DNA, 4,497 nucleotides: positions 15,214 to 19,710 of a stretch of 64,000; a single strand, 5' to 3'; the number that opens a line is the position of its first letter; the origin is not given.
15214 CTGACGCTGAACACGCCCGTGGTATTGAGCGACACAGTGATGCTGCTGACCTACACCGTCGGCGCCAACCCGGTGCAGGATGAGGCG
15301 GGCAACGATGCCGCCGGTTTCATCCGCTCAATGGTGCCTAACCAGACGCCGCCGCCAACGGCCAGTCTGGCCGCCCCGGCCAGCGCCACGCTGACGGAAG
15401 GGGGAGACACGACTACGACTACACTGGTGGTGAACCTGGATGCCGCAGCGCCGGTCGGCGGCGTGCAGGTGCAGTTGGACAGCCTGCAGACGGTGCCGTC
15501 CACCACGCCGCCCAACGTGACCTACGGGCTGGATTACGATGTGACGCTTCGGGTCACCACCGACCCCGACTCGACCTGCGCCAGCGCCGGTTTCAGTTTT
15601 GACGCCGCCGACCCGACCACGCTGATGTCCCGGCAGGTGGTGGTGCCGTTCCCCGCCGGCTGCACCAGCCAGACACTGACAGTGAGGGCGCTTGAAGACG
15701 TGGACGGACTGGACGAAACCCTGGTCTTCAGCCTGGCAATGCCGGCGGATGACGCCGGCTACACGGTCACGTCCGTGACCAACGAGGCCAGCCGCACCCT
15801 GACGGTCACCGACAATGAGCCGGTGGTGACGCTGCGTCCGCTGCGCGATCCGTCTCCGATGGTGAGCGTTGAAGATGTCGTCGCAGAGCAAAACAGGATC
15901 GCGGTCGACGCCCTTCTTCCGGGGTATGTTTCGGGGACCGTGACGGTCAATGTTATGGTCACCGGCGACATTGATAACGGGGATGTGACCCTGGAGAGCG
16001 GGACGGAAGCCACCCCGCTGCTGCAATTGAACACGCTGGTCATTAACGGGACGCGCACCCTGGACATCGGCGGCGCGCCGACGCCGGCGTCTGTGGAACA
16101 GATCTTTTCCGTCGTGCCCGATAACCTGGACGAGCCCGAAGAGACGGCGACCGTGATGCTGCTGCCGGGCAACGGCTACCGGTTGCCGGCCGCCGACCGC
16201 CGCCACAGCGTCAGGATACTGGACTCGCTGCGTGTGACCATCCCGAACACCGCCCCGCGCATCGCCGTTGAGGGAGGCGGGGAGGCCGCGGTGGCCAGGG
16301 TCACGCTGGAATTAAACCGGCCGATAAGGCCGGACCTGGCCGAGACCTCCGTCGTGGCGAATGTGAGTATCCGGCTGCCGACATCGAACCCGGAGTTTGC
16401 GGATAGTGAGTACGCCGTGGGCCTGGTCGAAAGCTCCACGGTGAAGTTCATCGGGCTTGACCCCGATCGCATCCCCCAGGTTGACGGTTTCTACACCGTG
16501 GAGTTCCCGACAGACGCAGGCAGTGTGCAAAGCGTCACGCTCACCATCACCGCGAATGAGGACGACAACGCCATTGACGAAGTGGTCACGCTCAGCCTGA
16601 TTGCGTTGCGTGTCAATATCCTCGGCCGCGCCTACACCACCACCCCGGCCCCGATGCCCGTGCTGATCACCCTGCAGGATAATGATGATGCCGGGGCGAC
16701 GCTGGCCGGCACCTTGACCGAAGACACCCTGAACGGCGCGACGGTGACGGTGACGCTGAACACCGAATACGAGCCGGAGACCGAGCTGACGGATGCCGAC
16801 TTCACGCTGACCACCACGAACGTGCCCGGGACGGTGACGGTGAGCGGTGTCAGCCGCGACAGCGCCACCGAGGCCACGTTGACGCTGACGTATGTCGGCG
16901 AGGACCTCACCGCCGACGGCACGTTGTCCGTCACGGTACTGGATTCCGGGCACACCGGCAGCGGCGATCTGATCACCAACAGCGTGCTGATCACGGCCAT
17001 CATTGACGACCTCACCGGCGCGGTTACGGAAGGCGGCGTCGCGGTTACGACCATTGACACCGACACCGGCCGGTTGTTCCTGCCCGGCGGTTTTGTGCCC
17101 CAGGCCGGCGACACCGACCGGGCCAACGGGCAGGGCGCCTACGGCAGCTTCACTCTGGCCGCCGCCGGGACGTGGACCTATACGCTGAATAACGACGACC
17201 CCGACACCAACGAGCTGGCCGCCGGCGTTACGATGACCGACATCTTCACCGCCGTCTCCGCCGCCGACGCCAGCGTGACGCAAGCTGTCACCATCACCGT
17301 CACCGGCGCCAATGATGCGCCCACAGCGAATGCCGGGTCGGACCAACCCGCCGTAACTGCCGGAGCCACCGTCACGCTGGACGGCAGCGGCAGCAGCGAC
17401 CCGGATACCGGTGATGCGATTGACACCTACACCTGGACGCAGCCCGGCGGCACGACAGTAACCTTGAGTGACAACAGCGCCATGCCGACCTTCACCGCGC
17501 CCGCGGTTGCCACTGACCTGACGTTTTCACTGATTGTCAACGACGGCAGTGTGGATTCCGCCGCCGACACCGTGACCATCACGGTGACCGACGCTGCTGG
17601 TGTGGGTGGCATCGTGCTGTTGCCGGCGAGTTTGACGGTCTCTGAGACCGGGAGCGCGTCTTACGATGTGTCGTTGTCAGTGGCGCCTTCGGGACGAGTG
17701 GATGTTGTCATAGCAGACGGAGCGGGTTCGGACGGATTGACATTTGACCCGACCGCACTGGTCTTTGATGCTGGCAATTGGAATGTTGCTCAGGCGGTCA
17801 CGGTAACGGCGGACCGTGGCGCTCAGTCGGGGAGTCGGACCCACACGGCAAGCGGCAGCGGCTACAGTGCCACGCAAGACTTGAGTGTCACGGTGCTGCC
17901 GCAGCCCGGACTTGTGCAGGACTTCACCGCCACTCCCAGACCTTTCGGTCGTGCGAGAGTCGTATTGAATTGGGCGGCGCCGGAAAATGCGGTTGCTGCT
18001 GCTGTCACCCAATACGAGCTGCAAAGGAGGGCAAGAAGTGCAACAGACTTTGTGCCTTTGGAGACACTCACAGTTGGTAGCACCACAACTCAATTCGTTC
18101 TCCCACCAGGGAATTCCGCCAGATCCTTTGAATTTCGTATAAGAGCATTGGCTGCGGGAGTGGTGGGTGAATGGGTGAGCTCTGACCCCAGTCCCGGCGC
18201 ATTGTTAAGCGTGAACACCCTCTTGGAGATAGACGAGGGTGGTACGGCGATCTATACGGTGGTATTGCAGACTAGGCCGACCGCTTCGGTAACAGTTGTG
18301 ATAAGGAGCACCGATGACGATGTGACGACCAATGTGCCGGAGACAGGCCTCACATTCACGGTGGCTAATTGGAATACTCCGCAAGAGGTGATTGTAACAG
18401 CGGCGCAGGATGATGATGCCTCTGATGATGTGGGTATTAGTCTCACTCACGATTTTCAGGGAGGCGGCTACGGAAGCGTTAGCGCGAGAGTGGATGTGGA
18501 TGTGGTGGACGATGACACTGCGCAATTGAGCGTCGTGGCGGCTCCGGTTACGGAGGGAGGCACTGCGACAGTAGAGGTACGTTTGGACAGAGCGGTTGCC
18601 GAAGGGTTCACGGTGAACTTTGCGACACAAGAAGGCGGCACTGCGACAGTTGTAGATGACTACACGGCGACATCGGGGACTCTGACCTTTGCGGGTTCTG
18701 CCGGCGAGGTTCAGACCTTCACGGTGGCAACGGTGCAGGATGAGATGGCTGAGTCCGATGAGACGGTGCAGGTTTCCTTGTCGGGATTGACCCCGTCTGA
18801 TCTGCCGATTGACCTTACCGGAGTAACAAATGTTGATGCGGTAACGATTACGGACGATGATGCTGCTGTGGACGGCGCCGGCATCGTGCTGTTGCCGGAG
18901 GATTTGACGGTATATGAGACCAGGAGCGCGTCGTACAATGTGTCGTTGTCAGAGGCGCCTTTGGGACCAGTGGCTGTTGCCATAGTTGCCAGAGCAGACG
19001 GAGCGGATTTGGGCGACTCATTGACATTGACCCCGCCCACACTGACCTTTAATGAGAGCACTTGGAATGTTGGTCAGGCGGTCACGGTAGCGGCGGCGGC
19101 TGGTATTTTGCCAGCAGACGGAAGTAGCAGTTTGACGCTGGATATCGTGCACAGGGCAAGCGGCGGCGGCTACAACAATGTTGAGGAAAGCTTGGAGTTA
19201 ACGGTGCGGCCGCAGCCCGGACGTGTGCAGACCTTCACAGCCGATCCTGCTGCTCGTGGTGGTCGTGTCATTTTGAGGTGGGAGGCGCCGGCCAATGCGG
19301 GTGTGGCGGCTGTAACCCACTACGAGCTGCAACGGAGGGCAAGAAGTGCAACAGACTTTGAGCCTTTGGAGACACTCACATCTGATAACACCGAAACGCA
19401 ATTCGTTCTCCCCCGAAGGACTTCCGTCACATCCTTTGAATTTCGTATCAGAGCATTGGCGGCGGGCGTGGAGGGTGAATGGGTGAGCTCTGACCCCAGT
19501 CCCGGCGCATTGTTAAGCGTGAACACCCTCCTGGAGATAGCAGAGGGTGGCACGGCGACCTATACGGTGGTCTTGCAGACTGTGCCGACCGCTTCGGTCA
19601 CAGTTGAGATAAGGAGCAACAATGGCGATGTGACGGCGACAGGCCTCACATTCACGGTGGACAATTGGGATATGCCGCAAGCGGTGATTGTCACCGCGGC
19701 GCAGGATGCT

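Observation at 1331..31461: ~10.3-kb in-frame segmental duplication (offset 19,875 nt) with sharp identity boundaries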

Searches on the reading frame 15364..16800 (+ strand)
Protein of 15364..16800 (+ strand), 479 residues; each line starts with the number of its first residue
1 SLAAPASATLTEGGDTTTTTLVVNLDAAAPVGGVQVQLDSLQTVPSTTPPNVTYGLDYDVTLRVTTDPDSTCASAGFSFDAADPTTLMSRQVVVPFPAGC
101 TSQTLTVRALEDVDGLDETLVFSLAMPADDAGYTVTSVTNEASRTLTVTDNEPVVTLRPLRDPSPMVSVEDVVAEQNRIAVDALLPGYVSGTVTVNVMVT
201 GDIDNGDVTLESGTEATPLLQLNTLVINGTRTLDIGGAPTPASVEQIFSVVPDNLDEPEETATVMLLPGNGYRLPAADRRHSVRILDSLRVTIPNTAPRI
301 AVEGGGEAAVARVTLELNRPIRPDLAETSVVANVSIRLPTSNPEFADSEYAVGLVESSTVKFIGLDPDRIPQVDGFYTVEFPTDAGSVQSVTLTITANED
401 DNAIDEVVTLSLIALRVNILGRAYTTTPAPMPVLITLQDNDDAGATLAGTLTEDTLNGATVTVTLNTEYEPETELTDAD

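Call 15: find_related_loci(query=window:15400-16599:+, collection=genome_contigs, flank=10000)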
Query window:15400-16599:+ (400 aa) in genome_contigs; peptide patterns used: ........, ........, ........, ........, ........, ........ (x = any residue, [..] = any of these).
503 stretches matched a pattern; 2 encode a relative of the query (tblastn E <= 1e-3); 2 distinct loci.
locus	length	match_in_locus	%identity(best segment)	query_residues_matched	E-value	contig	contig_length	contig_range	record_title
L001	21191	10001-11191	78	6-400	5e-180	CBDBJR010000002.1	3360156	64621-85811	MAG: Candidatus Poriferihabitaceae bacterium isolate ddc5a202-60fb-4026-963d-34f754f030b5 genome assembly, contig: conti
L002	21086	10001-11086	50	9-400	5e-86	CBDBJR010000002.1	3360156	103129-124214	MAG: Candidatus Poriferihabitaceae bacterium isolate ddc5a202-60fb-4026-963d-34f754f030b5 genome assembly, contig: conti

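Call 46: search_protein_families(library=pfam, proteins=[window:15448-16800:+], max_evalue=0.01)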
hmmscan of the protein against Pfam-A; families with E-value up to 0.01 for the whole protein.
window:15448-16800:+ (451 aa): 0 families

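Call 47: find_homologous_proteins(query=window:15364-16800:+, max_evalue=0.00001)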
Query window:15364-16800:+ (479 aa): 7 proteins with E <= 0.00001 among 8000 candidates.
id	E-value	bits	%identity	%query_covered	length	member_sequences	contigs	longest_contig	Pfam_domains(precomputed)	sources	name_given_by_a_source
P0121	1.5e-132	461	71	70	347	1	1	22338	-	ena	-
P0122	2.2e-94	335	51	97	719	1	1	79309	-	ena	-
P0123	3.1e-81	292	52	83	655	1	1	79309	-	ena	-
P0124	2.2e-76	276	73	38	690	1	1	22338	PF22352.3,PF05345.19,PF18911.7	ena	-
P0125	7.7e-43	165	38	90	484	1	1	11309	-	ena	-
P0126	8.5e-21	93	34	58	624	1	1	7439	-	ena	-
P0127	9.7e-9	53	72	11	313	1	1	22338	PF17803.8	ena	-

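Call 50: find_encoding_contigs(protein=P0121, flank=10000, max_places=3)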
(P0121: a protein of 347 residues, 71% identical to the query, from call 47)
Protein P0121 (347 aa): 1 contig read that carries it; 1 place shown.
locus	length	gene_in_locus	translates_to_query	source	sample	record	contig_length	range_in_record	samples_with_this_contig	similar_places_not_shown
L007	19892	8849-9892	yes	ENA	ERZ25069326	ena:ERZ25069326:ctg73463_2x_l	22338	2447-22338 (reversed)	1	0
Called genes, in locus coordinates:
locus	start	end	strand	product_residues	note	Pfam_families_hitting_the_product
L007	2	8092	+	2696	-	?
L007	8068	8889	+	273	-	PF12733:Cadherin-like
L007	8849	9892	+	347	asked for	-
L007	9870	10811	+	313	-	PF17803:Cadherin_4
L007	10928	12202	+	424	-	PF02010:REJ, PF17803:Cadherin_4 (weak), PF22352:K319L-like_PKD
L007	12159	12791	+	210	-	PF17963:Big_9 (faint), PF22352:K319L-like_PKD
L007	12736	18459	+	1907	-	PF21027:Sde0182_C (faint), PF22352:K319L-like_PKD (weak), PF05345:He_PIG (weak), PF22352:K319L-like_PKD, PF02010:REJ (weak), PF22352:K319L-like_PKD, PF18911:PKD_4 (weak), PF22352:K319L-like_PKD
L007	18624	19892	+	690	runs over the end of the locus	PF05345:He_PIG (weak), PF18911:PKD_4 (weak), PF22352:K319L-like_PKD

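Call 51: find_encoding_contigs(protein=P0122, flank=10000, max_places=3)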
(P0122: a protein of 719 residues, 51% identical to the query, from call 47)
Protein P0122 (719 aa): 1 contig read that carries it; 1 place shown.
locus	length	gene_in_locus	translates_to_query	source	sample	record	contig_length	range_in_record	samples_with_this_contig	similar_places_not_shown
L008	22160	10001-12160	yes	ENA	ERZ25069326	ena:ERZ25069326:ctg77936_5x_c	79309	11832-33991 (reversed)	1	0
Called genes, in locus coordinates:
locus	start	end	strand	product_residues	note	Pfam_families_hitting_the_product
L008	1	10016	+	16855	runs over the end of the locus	-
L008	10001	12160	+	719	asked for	-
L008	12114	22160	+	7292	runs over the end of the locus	?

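Call 53: predict_structure(alignment_id=A1)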
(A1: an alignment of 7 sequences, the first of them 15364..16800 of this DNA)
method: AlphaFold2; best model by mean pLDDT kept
length: 479 residues; sequences in the alignment: 7
mean_pLDDT: 64.4   pTM: 0.50
mean pLDDT of the five models: 64.4, 64.4, 63.1, 58.4, 51.3
residues with pLDDT >= 90: 0; 70-90: 206; 50-70: 187; < 50: 86
segments of 3 or more residues with pLDDT < 50: 65-69, 81-86, 162-172, 237-240, 341-343, 369-372, 421-423, 427-429, 442-479
pLDDT, mean of each block of 10 residues (from residue 1): 60 65 78 76 62 58 51 56 51 78 75 66 64 50 71 64 37 53 61 77 73 62 73 51 68 64 76 68 70 82 76 84 71 75 56 75 57 70 72 83 76 72 50 74 41 43 37 35
secondary structure, 60 per line:
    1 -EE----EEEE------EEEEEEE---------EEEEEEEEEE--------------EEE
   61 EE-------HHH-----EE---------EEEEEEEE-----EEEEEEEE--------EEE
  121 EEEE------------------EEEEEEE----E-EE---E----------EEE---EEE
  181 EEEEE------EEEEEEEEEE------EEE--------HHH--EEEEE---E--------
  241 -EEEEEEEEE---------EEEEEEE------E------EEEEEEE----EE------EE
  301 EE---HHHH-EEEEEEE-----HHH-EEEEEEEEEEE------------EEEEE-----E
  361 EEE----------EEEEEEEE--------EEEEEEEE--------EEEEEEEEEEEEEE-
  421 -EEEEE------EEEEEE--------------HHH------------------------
elements in order: E8-11 E18-24 E34-43 E58-62 E89-96 E102-109 E118-124 E143-149 E172-174 E178-185 E192-201 E208-210 E224-228 E242-250 E260-266 E280-286 E299-302 H306-309 E311-317 E327-337 E350-354 E360-363 E374-381 E390-397 E406-419 E422-426 E433-438

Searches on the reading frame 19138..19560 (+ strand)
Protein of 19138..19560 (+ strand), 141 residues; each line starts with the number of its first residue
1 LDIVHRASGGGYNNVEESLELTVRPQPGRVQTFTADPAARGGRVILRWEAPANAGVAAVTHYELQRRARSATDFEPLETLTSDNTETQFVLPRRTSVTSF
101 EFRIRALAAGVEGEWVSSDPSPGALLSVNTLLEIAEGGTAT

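Call 46: search_protein_families(library=pfam, proteins=[window:19138-19560:+], max_evalue=0.01)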
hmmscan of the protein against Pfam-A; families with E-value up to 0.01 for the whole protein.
window:19138-19560:+ (141 aa): 1 family
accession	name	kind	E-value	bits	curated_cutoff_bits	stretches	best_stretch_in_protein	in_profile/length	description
PF00041.27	fn3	-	5.2e-05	23.8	25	1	32-115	5-77/84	Fibronectin type III domain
